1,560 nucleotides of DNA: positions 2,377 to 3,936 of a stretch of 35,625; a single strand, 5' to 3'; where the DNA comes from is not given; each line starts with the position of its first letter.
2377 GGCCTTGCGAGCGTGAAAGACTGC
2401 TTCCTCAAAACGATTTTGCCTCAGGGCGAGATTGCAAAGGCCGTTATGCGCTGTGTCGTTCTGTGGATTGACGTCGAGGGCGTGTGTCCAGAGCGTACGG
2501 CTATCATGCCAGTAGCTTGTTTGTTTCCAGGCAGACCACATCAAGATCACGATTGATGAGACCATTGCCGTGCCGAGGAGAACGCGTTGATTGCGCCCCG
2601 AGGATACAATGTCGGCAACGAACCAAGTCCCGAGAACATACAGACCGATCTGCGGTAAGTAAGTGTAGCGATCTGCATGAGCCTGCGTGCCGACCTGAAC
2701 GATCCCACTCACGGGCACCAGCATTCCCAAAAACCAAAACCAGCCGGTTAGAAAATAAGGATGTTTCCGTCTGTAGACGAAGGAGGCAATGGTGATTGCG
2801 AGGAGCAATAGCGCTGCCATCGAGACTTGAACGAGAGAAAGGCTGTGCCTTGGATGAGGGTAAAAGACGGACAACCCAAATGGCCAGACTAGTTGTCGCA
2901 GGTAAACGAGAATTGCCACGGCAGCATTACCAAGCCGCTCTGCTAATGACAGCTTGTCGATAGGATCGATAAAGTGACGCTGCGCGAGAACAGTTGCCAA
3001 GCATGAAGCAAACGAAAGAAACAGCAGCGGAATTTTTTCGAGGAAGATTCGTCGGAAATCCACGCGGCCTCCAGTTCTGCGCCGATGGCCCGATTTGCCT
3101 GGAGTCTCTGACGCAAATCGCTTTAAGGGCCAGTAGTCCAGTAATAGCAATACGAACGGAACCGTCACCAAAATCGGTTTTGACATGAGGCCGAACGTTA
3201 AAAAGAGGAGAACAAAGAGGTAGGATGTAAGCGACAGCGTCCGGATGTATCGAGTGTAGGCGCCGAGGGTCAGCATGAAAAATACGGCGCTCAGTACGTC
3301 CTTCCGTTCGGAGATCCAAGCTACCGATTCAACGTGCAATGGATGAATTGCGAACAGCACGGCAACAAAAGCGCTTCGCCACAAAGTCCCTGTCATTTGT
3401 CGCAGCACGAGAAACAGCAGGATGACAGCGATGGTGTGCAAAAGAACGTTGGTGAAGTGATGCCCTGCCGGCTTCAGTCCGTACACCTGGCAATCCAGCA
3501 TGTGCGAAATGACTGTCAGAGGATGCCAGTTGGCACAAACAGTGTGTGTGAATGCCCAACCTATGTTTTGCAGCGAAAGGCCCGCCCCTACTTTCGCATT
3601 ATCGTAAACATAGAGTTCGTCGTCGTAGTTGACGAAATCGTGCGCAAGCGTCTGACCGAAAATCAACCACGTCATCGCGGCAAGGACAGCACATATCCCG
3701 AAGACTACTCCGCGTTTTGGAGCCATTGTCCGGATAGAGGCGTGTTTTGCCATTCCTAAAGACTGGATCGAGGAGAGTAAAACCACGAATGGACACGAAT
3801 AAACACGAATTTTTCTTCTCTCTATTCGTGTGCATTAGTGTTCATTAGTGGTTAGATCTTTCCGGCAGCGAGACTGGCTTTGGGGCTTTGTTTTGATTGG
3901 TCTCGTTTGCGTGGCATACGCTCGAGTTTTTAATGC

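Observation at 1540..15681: Contiguous battery of seven GT-C-fold glycosyltransferase-like genes, five of them TMTC-like (membrane domain + TPR)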

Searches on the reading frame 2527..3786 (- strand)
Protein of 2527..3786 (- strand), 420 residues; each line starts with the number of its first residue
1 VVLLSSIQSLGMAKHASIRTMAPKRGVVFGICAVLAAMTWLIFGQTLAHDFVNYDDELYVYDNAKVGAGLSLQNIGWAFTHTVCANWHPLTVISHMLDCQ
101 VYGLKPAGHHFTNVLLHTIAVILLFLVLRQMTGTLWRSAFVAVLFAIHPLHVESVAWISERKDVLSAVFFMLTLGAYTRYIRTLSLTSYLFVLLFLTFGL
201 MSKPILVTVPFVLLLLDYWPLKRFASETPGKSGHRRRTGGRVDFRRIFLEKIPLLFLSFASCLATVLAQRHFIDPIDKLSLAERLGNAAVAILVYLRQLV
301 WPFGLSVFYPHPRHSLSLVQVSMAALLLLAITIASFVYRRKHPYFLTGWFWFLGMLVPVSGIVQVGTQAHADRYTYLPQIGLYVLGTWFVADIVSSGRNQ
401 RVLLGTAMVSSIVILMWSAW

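Call 6: search_protein_families(library=pfam, proteins=[window:2527-3786:-], max_evalue=10)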
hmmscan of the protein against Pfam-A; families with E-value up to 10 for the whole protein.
window:2527-3786:- (420 aa): 0 families

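Call 8: search_solved_structures(query=A1, max_evalue=10, show_alignments=2)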
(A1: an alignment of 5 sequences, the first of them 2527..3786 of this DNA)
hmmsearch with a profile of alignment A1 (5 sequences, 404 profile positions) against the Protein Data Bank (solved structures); distinct sequences matched with E-value up to 10: 1.
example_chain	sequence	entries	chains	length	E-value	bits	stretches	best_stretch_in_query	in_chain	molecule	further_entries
3vx4_A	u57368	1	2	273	1.9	10.7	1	221-271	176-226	Putative ABC transporter, ATP-binding protein ComA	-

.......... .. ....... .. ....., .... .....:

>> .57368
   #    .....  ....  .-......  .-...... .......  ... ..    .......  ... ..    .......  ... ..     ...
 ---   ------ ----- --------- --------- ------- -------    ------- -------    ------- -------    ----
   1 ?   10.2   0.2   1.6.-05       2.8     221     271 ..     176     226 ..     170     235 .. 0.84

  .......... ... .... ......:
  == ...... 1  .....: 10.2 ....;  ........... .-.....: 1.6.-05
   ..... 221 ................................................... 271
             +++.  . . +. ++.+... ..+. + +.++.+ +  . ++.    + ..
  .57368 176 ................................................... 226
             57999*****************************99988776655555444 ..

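Call 39: search_protein_representatives(alignment_id=A1)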
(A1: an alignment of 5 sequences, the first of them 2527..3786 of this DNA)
Query: 5 sequences, 404 profile positions. Proteins with E-value up to 0.001 (for the whole library): 116708; up to 1e-10: 89559; up to 1e-30: 35284. The best 150 are listed.
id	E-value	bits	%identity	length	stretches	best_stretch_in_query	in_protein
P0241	4.0e-150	516.9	-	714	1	11-383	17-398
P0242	9.5e-146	502.5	-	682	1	14-402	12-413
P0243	3.1e-145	500.8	-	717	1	14-399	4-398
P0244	1.2e-143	495.6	-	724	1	19-400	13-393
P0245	5.5e-141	486.8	-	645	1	16-402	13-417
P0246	6.7e-141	486.5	-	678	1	11-402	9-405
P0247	7.7e-140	483.0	-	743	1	13-402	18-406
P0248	1.4e-139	482.1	-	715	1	16-402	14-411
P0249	3.9e-139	480.7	-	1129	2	38-393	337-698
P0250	7.2e-139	479.8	-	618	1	18-402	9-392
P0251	1.8e-138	478.5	-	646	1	21-399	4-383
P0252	3.6e-138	477.5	-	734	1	16-400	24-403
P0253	7.7e-138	476.5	-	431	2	16-206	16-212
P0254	3.1e-137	474.5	-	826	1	10-399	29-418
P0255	4.7e-137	473.9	-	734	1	23-400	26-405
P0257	2.3e-135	468.3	-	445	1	13-402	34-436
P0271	6.4e-132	457.0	-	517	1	21-399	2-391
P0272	1.1e-131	456.2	-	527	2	120-402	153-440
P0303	2.0e-127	442.1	-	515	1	14-402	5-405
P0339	3.1e-125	434.9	-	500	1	20-373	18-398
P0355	2.8e-124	431.8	-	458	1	12-398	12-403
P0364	7.1e-124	430.5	-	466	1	10-362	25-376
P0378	2.7e-123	428.5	-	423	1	23-378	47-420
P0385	5.2e-123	427.6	-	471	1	10-381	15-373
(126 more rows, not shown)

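Call 41: search_protein_families(library=pfam, proteins=[P0253, P0257, P0355, P0364, P0378, P0385, P0339, P0303, P0271, P0272], max_evalue=1)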
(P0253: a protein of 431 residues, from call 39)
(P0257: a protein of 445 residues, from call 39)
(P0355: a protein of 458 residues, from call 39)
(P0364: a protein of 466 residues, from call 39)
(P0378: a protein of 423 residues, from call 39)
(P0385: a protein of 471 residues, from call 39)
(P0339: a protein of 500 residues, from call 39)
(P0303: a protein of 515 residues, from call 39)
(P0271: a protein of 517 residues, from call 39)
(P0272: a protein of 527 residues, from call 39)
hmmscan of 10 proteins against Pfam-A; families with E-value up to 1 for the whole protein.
P0253 (431 aa): 0 families

P0257 (445 aa): 0 families

P0355 (458 aa): 0 families

P0364 (466 aa): 2 families
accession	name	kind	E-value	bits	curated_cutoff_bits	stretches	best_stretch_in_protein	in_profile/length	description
PF13084.11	DUF3943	-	0.15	12.4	27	1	117-153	9-45/108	Domain of unknown function (DUF3943)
PF12911.12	OppC_N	-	0.68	10.3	23.9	1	29-62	11-45/53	N-terminal TM domain of oligopeptide transport permease C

P0378 (423 aa): 0 families

P0385 (471 aa): 11 families
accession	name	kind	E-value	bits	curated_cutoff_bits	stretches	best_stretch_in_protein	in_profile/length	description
PF13231.12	PMT_2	-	1.5e-07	32.2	26.1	1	99-219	15-133/160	Dolichyl-phosphate-mannose-protein mannosyltransferase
PF13414.12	TPR_11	-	0.00034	20.7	26.8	1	429-461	8-40/42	TPR repeat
PF24575.1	TPR_Slam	-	0.00064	20.5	35.2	1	412-468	44-100/104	Surface lipoprotein assembly modifier, N-terminal TPR repeats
PF07719.23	TPR_2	-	0.0029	18.1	27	1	422-448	8-34/34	Tetratricopeptide repeat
PF00515.34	TPR_1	-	0.0052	17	27.8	1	423-448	9-34/34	Tetratricopeptide repeat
PF13428.12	TPR_14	-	0.01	16.9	23.5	1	422-458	8-44/44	Tetratricopeptide repeat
PF14559.12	TPR_19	-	0.015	16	25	1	428-468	4-44/68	Tetratricopeptide repeat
PF13431.12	TPR_17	-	0.018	15.7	24.4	0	437-468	1-32/34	Tetratricopeptide repeat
PF13424.12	TPR_12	-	0.027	15.1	30.1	1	417-445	5-33/77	Tetratricopeptide repeat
PF24661.1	DUF7649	-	0.035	14.6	27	1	167-213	32-79/85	Domain of unknown function (DUF7649)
PF13432.12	TPR_16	-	0.24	12.3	32.7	1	429-468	11-50/65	Tetratricopeptide repeat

P0339 (500 aa): 0 families

P0303 (515 aa): 4 families
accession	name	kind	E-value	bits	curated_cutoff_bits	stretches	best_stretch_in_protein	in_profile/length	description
PF13231.12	PMT_2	-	1.8e-08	35.2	26.1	1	85-198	17-127/160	Dolichyl-phosphate-mannose-protein mannosyltransferase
PF13414.12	TPR_11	-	0.00064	19.8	26.8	1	417-442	16-41/42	TPR repeat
PF13431.12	TPR_17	-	0.011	16.3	24.4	1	417-445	1-29/34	Tetratricopeptide repeat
PF01784.24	DUF34_NIF3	-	0.081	13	23.4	1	441-500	188-241/256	Duf34/NIF3 (NGG1p interacting factor 3)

P0271 (517 aa): 0 families

P0272 (527 aa): 6 families
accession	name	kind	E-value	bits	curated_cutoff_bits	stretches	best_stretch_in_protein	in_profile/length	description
PF13231.12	PMT_2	-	0.0003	21.5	26.1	1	162-240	51-127/160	Dolichyl-phosphate-mannose-protein mannosyltransferase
PF07719.23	TPR_2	-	0.00031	21.1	27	1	468-499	2-33/34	Tetratricopeptide repeat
PF00515.34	TPR_1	-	0.0035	17.6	27.8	1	469-500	3-34/34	Tetratricopeptide repeat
PF13181.12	TPR_8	-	0.019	15.5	25.7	1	469-499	3-33/34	Tetratricopeptide repeat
PF13431.12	TPR_17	-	0.061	14.1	24.4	1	457-487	3-33/34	Tetratricopeptide repeat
PF13414.12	TPR_11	-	0.096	12.8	26.8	1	474-500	1-27/42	TPR repeat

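Call 58: find_related_loci(query=A1, collection=genome_contigs, flank=10000)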
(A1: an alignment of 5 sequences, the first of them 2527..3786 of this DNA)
Query A1 (420 aa) in genome_contigs; peptide patterns used: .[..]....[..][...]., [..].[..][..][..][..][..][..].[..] (x = any residue, [..] = any of these).
599 stretches matched a pattern (row limit reached: there are more); 596 encode a relative of the query (tblastn E <= 1e-3); the best 80 are kept; 80 distinct loci.
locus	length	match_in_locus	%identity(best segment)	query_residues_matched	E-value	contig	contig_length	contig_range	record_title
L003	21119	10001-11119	58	26-414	1e-143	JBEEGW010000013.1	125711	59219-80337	MAG: Verrucomicrobiota bacterium isolate BP_777 scaffold_8074154, whole genome shotgun sequence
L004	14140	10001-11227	76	12-420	0e+0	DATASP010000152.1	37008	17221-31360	MAG TPA_asm: Candidatus Udaeobacter sp. isolate SMAG_U5523 k141_2637146, whole genome shotgun sequence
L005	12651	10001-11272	59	5-419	7e-154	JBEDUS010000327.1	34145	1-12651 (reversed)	MAG: Candidatus Udaeobacter sp. isolate Bin.004.forest_FP4 k127_8054291, whole genome shotgun sequence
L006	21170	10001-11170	59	24-419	8e-140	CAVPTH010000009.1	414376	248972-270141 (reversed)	MAG: uncultured Verrucomicrobiae bacterium isolate MFD00031.bin.2.36 genome assembly, contig: contig_43932, whole genome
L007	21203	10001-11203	55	24-419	7e-139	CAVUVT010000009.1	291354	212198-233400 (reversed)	MAG: uncultured Verrucomicrobiae bacterium isolate MFD05580.bin.2.12 genome assembly, contig: contig_29888, whole genome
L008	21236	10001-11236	55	25-419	4e-136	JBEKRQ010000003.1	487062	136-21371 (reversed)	MAG: Verrucomicrobiota bacterium isolate SPRUCE 514 SPRUCE_514_3, whole genome shotgun sequence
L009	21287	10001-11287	53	17-419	8e-136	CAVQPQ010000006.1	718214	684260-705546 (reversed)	MAG: uncultured Verrucomicrobiae bacterium isolate MFD01231.bin.1.54 genome assembly, contig: contig_4027, whole genome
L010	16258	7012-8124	54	39-420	9e-135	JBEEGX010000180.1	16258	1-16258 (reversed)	MAG: Verrucomicrobiota bacterium isolate BP_776 scaffold_2566519, whole genome shotgun sequence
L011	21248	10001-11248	51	5-413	3e-129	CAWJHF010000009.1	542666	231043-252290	MAG: uncultured Verrucomicrobiae bacterium isolate MFD01231.bin.1.64 genome assembly, contig: contig_20815, whole genome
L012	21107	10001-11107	57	31-420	6e-128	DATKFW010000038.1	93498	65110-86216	MAG TPA_asm: Candidatus Baltobacteraceae bacterium isolate SMAG_U14535 k141_18134, whole genome shotgun sequence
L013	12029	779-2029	50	23-419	5e-127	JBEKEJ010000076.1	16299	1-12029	MAG: Verrucomicrobiota bacterium isolate SPRUCE 203 SPRUCE_203_76, whole genome shotgun sequence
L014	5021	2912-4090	55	20-419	5e-128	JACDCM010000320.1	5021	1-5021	MAG: Gemmatimonadaceae bacterium isolate MGR_bin308 SD2897_NODE_5727_length_5021_cov_0.950960, whole genome shotgun sequ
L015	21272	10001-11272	49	14-405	6e-124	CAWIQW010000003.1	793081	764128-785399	MAG: uncultured Acidobacteriaceae bacterium isolate MFD01689.bin.2.23 genome assembly, contig: contig_21411, whole genom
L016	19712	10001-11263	49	6-416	9e-124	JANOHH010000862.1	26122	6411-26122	MAG: Verrucomicrobiota bacterium isolate SOY_64_concoct_187_sub SOY_64_k141_2919860, whole genome shotgun sequence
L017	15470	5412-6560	55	17-406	2e-123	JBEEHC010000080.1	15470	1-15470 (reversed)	MAG: Verrucomicrobiota bacterium isolate BP_771 scaffold_3133220, whole genome shotgun sequence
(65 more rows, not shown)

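Call 62: search_protein_families(library=pfam, alignment_id=A4, max_evalue=0.00001)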
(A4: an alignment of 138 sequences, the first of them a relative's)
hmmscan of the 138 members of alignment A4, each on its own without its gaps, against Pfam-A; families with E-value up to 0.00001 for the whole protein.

A. member 1, L003:6235-7842:+ (536 aa): 0 families

B. families by the number of members that match (of 138 scanned): 174 families (the first 25 are shown)
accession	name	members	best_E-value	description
PF08241.18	Methyltransf_11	4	1.8e-23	Methyltransferase domain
PF13649.12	Methyltransf_25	4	6.7e-23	Methyltransferase domain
PF00535.33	Glycos_transf_2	4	3.4e-21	Glycosyl transferase family 2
PF08242.18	Methyltransf_12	4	4.5e-19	Methyltransferase domain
PF13847.12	Methyltransf_31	4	1.7e-18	Methyltransferase domain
PF13489.12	Methyltransf_23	4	1.6e-15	Methyltransferase domain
PF01259.24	SAICAR_synt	3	8.6e-78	SAICAR synthetase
PF01966.28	HD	3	2.8e-14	HD domain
PF01209.24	Ubie_methyltran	3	2.3e-12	ubiE/COQ5 methyltransferase family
PF02347.22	GDC-P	2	7.8e-129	Glycine cleavage system P-protein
PF09699.15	Paired_CXXCH_1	2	1.3e-83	Doubled CXXCH motif (Paired_CXXCH_1)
PF00884.28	Sulfatase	2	7.2e-56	Sulfatase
PF00441.29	Acyl-CoA_dh_1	2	6.5e-53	Acyl-CoA dehydrogenase, C-terminal domain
PF02771.21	Acyl-CoA_dh_N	2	3.5e-38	Acyl-CoA dehydrogenase, N-terminal domain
PF07859.19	Abhydrolase_3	2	4.5e-38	alpha/beta hydrolase fold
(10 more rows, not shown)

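Call 72: search_protein_families(library=ncbifam, proteins=[window:2527-3786:-], max_evalue=1)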
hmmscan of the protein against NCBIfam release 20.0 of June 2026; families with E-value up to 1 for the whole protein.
window:2527-3786:- (420 aa): 0 families
